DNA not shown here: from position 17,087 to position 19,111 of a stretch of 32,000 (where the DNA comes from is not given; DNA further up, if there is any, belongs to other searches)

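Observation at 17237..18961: A 574-aa CARF-PIN fusion is a candidate cyclic-oligoadenylate-gated PIN nuclease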

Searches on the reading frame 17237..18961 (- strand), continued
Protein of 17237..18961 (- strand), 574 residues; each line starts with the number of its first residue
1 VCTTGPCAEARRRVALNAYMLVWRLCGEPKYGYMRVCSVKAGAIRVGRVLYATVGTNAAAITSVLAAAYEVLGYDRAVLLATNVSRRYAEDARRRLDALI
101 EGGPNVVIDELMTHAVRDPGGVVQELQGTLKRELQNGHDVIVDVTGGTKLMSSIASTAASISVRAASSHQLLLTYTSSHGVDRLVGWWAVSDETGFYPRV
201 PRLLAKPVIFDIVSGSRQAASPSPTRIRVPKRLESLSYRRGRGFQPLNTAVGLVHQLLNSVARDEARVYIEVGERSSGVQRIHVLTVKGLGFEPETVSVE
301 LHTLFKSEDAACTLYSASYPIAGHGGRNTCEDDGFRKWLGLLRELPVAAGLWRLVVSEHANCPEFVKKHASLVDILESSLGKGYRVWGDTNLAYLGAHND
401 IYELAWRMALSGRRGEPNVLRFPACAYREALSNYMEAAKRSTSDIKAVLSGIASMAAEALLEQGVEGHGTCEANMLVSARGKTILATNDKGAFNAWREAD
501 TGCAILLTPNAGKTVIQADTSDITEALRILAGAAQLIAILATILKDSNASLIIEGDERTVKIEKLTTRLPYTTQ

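Call 27: find_homologous_proteins(query=A2, max_evalue=0.001)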
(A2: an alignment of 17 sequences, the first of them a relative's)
Query A2 (17 sequences) (529 aa, profile of the alignment): 3 proteins with E <= 0.001 among 8000 candidates.
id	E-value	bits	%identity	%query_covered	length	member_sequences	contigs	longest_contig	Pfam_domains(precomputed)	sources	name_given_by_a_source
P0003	2.1e-176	606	60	98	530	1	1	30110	-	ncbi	-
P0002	6.1e-176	604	61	98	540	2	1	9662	-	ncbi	-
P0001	1.1e-164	567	100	100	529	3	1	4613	-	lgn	-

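Call 41: predict_structure(alignment_id=A2)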
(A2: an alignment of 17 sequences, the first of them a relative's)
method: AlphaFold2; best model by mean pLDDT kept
length: 529 residues; sequences in the alignment: 17
mean_pLDDT: 90.9   pTM: 0.92
mean pLDDT of the five models: 90.9, 90.1, 88.8, 88.0, 87.8
residues with pLDDT >= 90: 407; 70-90: 95; 50-70: 19; < 50: 8
segments of 3 or more residues with pLDDT < 50: 277-281, 527-529
pLDDT, mean of each block of 10 residues (from residue 1): 92 92 96 96 95 89 94 94 95 95 90 92 90 68 86 93 93 94 95 94 96 97 90 87 95 96 92 66 73 94 96 96 96 92 95 95 83 87 95 93 97 88 81 87 96 91 89 85 97 97 94 96 68
secondary structure, 60 per line:
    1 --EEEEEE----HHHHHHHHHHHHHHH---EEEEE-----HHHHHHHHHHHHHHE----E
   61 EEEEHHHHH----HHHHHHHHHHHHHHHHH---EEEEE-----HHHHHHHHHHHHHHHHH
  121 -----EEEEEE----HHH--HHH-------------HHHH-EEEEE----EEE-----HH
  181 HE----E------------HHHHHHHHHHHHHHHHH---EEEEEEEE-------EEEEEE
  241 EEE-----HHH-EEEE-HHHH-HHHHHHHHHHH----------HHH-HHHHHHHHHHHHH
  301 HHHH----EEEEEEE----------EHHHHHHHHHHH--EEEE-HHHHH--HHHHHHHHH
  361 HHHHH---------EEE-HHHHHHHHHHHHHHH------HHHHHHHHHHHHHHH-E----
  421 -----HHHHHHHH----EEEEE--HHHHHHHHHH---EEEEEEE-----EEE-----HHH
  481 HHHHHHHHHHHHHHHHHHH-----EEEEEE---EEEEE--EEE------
elements in order: E3-8 H13-27 E31-35 H41-54 E60-64 H65-69 H74-90 E94-98 H104-120 E126-131 H157-160 E162-166 E171-173 H200-216 E220-227 E235-243 E253-256 H258-261 H263-273 H288-304 E309-315 H327-337 E340-343 H345-349 H352-365 E375-377 H379-393 H400-414 H426-433 E438-442 H445-454 E458-464 E470-472 H478-499 E505-510 E514-518 E521-523

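Call 44: fold_search(model_id=the predicted structure, library=pdb)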
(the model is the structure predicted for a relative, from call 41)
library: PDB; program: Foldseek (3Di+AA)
matches with E <= 10: 861; with E <= 0.001: 16
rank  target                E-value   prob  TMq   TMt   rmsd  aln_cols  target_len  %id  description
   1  9jxw_A                9.7e-08  1.00  0.47  0.58   7.9       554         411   10  Crystal structure of SiRe_0806 from Sulfolobus islandicus (released 2025-07-23)
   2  9jxx_C                1.4e-07  1.00  0.49  0.60   7.3       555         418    9  Crystal structure of SiRe_0806 in complex with cA4 (released 2025-07-23)
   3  9jxw_B                2.7e-07  1.00  0.47  0.59   8.4       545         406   11  Crystal structure of SiRe_0806 from Sulfolobus islandicus (released 2025-07-23)
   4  9jxx_A                4.0e-07  1.00  0.47  0.58   7.5       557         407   10  Crystal structure of SiRe_0806 in complex with cA4 (released 2025-07-23)
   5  9jxx_B                4.9e-07  1.00  0.46  0.57   7.6       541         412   11  Crystal structure of SiRe_0806 in complex with cA4 (released 2025-07-23)
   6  9ofb_A                1.2e-04  0.96  0.20  0.18  30.0       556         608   12  CryoEM structure of Cad1 bound with cA4 and ATP, symmetry expanded dimer refined against a composite map (released 2025-08-20)
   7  8jbb_A                2.6e-04  0.97  0.20  0.22  24.2       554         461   14  Crystal Structure of the Csm6 from Thermus thermophilus HB8 in complex with A2>p (released 2023-12-13)
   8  9ofb_B                2.8e-04  0.92  0.19  0.17  29.8       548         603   12  CryoEM structure of Cad1 bound with cA4 and ATP, symmetry expanded dimer refined against a composite map (released 2025-08-20)
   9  7z55_AAA              3.1e-04  1.00  0.18  0.45   4.0       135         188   19  Crystal Structure of the Ring Nuclease 0455 from Sulfolobus islandicus (Sis0455) in complex with its substrate (released 2022-11-23)
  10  8t66_B                3.9e-04  1.00  0.17  0.51   5.2       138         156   24  cA6 bound Cam1 (released 2024-01-10)
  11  9ofc_B                3.9e-04  0.77  0.18  0.16  29.9       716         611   10  CryoEM structure of Cad1 bound with cA4 and ATP, hexamer with three intact dimers (released 2025-08-20)
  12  8bao_B                5.2e-04  0.99  0.23  0.31  20.1       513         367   10  Dysgonamonadaceae bacterium CRISPR ancillary nuclease 2 (released 2022-11-30)
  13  9ofe_G                7.9e-04  0.60  0.17  0.15  29.9       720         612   10  CryoEM structure of Cad1 bound with cA4 and ATP, hexamer with two intact dimers (released 2025-08-20)
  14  8t65_A                8.3e-04  1.00  0.17  0.49   5.5       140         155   22  cA4 bound Cam1 (released 2024-01-10)
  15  9mmw_A                8.3e-04  1.00  0.16  0.14   5.4       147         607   16  CRISPR-associated deaminase Cad1 in cA4 bound in hexamer form refined against the consensus map (released 2025-11-12)
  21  7z55_BBB              1.3e-03  1.00  0.17  0.41   4.6       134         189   21  Crystal Structure of the Ring Nuclease 0455 from Sulfolobus islandicus (Sis0455) in complex with its substrate (released 2022-11-23)
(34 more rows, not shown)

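Call 48: search_solved_structures(query=P0016, max_evalue=10, show_alignments=2)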
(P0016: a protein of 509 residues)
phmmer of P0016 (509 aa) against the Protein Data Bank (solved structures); distinct sequences matched with E-value up to 10: 1.
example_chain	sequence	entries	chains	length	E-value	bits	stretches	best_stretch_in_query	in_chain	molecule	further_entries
6m6z_A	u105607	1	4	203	0.00048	22.2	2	405-468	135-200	TMH4C4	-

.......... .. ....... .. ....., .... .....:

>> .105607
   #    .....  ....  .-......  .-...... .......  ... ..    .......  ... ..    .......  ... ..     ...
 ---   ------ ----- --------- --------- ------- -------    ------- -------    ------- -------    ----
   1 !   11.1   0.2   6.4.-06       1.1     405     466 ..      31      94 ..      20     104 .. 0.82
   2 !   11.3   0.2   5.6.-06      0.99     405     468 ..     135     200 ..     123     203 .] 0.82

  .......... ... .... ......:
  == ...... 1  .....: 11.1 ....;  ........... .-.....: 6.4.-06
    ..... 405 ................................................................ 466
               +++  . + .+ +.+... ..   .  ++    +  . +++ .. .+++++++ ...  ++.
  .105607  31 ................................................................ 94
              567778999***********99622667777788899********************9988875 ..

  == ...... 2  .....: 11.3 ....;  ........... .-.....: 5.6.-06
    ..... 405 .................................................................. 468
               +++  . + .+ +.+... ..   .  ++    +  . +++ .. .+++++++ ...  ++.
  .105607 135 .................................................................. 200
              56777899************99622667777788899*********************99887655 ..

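Call 49: search_solved_structures(query=P0013, max_evalue=10, show_alignments=1)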
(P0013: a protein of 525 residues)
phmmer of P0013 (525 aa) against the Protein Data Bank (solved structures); distinct sequences matched with E-value up to 10: 7.
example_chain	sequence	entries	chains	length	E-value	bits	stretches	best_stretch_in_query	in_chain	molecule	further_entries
7z55_AAA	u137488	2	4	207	0.024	16.5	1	66-120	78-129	CRISPR-associated protein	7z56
7yhl_A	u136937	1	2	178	0.33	12.8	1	65-120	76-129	CRISPR system ring nuclease SSO2081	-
8htw_A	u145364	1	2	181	0.34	12.7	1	65-120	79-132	CRISPR system ring nuclease SSO2081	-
7ygh_A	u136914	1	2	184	0.35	12.7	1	65-120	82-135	CRISPR system ring nuclease SSO2081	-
7ygl_A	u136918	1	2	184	0.35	12.7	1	65-120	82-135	CRISPR system ring nuclease SSO2081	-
2nys_A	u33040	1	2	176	0.38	12.6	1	339-417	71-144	AGR_C_3712p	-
3fcy_A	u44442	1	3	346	1.4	10.7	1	290-364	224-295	Xylan esterase 1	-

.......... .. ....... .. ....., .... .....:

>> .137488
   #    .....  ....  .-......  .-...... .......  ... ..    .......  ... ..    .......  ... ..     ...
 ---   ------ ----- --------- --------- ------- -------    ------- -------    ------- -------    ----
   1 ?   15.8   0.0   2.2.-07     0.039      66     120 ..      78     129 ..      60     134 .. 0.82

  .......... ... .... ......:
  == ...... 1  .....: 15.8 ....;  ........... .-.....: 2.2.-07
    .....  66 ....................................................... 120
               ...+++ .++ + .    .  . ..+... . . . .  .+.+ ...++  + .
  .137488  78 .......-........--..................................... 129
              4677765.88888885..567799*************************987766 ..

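Call 59: search_protein_families(library=pfam, proteins=[P0004, P0005, P0006, P0007, P0008, P0009, P0011, P0015, P0017, P0021], max_evalue=0.1)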
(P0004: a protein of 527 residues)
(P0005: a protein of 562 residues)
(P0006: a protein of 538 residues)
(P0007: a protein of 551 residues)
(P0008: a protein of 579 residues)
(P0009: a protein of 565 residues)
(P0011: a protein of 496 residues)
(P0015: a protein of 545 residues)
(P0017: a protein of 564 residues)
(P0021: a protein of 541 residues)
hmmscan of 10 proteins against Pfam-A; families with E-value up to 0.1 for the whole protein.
P0004 (527 aa): 2 families
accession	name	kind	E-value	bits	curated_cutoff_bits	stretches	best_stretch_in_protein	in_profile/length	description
PF23400.1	CARF_Card1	-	0.021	15.3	24.6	1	81-114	71-102/146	Card1 CARF domain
PF09651.16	Cas_APE2256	-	0.053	13.8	24.8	0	47-124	37-117/136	CRISPR-associated protein (Cas_APE2256)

P0005 (562 aa): 3 families
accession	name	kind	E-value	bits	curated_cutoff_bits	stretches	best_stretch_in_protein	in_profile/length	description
PF22662.2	Csa3_N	-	0.0059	17.1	27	1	34-122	27-109/120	Csa3 CRISPR-associated Rossmann-like domain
PF23400.1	CARF_Card1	-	0.015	15.8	24.6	1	81-115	69-102/146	Card1 CARF domain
PF09651.16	Cas_APE2256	-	0.017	15.4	24.8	1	17-123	7-115/136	CRISPR-associated protein (Cas_APE2256)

P0006 (538 aa): 3 families
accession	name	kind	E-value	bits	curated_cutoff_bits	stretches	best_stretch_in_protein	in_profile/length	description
PF23400.1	CARF_Card1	-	0.016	15.6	24.6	1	79-116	66-104/146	Card1 CARF domain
PF01850.27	PIN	-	0.029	15.4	23.6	0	329-389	1-57/120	PIN domain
PF22662.2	Csa3_N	-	0.06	13.8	27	0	5-125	3-113/120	Csa3 CRISPR-associated Rossmann-like domain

P0007 (551 aa): 5 families
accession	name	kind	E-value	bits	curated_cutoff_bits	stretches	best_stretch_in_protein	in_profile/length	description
PF23400.1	CARF_Card1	-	2.3e-05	24.8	24.6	1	24-124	17-109/146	Card1 CARF domain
PF01850.27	PIN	-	0.0001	23.3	23.6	1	336-455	1-116/120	PIN domain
PF16289.11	PIN_12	-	0.00017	22.5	32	1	336-410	1-75/172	PIN domain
PF09651.16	Cas_APE2256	-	0.0017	18.7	24.8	1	33-126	24-116/136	CRISPR-associated protein (Cas_APE2256)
PF22662.2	Csa3_N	-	0.071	13.6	27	0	5-124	2-109/120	Csa3 CRISPR-associated Rossmann-like domain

P0008 (579 aa): 1 family
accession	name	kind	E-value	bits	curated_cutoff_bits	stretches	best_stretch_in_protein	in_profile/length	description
PF16289.11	PIN_12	-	0.036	14.9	32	0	343-398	1-54/172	PIN domain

P0009 (565 aa): 1 family
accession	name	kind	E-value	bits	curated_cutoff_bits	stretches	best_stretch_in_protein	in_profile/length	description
PF18480.7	DUF5615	-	0.044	14.1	23.8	0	460-495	33-68/110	Domain of unknown function (DUF5615)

P0011 (496 aa): 0 families

P0015 (545 aa): 2 families
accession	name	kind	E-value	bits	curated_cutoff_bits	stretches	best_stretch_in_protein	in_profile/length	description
PF01850.27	PIN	-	0.011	16.8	23.6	0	346-393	1-43/120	PIN domain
PF09651.16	Cas_APE2256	-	0.069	13.4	24.8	0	94-133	74-115/136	CRISPR-associated protein (Cas_APE2256)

P0017 (564 aa): 0 families

P0021 (541 aa): 1 family
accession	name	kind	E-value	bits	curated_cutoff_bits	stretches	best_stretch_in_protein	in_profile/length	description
PF01850.27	PIN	-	0.0075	17.3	23.6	0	345-456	1-114/120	PIN domain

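Call 63: find_related_loci(query=A1, collection=genome_contigs, flank=10000)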
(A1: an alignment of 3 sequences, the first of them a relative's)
Query A1 (529 aa) in genome_contigs; peptide patterns used: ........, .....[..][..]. (x = any residue, [..] = any of these).
39 stretches matched a pattern; 1 encode a relative of the query (tblastn E <= 1e-3); 1 distinct loci.
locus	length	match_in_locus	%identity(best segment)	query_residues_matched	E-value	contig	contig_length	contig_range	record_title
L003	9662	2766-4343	61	1-520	0e+0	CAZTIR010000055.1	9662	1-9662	MAG TPA_asm: uncultured Desulfurococcales archaeon isolate SRP163575_co1_291 genome assembly, contig: NODE_15532_length_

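Call 64: find_encoding_contigs(protein=P0004, flank=10000, max_places=3)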
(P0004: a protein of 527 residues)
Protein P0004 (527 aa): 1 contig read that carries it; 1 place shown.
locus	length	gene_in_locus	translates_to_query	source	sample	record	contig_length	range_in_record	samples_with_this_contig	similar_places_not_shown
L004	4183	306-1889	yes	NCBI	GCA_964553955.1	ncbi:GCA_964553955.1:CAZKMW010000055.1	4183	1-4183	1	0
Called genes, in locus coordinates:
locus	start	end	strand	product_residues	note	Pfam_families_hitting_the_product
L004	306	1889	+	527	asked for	-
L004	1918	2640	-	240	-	PF04010:DUF357, PF01467:CTP_transf_like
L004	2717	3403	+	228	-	PF08745:PIN_5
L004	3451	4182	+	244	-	?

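Call 65: find_encoding_contigs(protein=P0005, flank=10000, max_places=3)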
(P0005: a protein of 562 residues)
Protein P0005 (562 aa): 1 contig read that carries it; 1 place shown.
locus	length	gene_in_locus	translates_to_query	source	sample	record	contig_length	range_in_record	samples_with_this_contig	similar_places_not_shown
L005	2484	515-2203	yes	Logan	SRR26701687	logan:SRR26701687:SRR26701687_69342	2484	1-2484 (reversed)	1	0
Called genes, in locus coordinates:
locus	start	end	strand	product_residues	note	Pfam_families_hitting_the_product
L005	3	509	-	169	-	?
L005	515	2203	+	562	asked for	-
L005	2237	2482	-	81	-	?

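Call 66: find_encoding_contigs(protein=P0007, flank=10000, max_places=2)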
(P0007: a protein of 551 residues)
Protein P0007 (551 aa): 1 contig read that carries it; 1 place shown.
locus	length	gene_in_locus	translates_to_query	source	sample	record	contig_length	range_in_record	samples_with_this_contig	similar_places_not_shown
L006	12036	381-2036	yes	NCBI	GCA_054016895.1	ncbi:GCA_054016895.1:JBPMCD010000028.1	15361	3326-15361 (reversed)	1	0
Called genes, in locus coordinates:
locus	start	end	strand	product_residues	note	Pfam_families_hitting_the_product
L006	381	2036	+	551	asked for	PF23400:CARF_Card1 (faint)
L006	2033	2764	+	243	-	PF01874:CitG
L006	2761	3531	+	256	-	PF00892:EamA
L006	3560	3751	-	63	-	PF01907:Ribosomal_L37e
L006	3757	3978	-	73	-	PF01423:LSM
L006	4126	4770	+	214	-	PF14018:DUF4234 (weak)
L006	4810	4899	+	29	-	-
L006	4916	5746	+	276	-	PF02598:Methyltrn_RNA_3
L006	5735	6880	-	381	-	PF00753:Lactamase_B, PF19583:ODP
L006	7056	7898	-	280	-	PF01261:AP_endonuc_2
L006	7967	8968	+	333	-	PF04252:SFM1-like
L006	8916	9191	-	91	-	-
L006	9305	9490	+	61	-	-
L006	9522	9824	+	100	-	PF01192:RNA_pol_Rpb6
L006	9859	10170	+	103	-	-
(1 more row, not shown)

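Call 67: find_encoding_contigs(protein=P0009, flank=10000, max_places=2)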
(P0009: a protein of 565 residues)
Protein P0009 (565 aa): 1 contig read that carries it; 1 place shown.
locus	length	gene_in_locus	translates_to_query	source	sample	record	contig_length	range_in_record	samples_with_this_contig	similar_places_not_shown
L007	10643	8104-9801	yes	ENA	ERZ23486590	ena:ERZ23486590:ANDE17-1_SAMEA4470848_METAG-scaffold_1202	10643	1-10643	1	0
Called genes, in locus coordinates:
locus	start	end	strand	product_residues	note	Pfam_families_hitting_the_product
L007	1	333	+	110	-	?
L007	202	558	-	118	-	-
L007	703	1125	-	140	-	-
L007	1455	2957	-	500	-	PF22230:Csx1_CARF, PF09455:Csx1_HEPN (weak)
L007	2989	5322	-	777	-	PF13401:AAA_22 (faint), PF01580:FtsK_SpoIIIE (faint), PF01935:DUF87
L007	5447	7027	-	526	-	-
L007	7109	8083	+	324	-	PF09651:Cas_APE2256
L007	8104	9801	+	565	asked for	-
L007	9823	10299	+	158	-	-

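Call 68: find_encoding_contigs(protein=P0013, flank=10000, max_places=2)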
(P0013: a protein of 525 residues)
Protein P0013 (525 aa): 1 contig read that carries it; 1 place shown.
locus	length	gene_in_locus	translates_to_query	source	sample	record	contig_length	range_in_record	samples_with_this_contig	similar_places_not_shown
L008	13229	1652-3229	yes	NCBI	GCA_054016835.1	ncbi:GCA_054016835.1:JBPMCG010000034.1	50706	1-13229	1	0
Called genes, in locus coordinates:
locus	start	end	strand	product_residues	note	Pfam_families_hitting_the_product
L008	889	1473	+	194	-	PF06023:Csa1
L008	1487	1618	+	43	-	-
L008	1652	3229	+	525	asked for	-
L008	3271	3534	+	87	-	PF01780:Ribosomal_L37ae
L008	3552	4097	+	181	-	-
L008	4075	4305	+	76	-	PF09341:Pcc1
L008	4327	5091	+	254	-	PF03029:ATP_bind_1, PF03193:RsgA_GTPase (faint), PF03308:MeaB (faint), PF00009:GTP_EFTU (weak)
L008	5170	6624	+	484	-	PF00682:HMGL-like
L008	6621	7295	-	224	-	PF04010:DUF357, PF01467:CTP_transf_like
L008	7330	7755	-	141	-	PF04014:MazE_antitoxin, PF13291:ACT_4 (weak)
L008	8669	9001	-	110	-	-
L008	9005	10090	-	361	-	PF07690:MFS_1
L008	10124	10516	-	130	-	PF03966:Trm112p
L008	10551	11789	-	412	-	-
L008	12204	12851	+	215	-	PF07505:DUF5131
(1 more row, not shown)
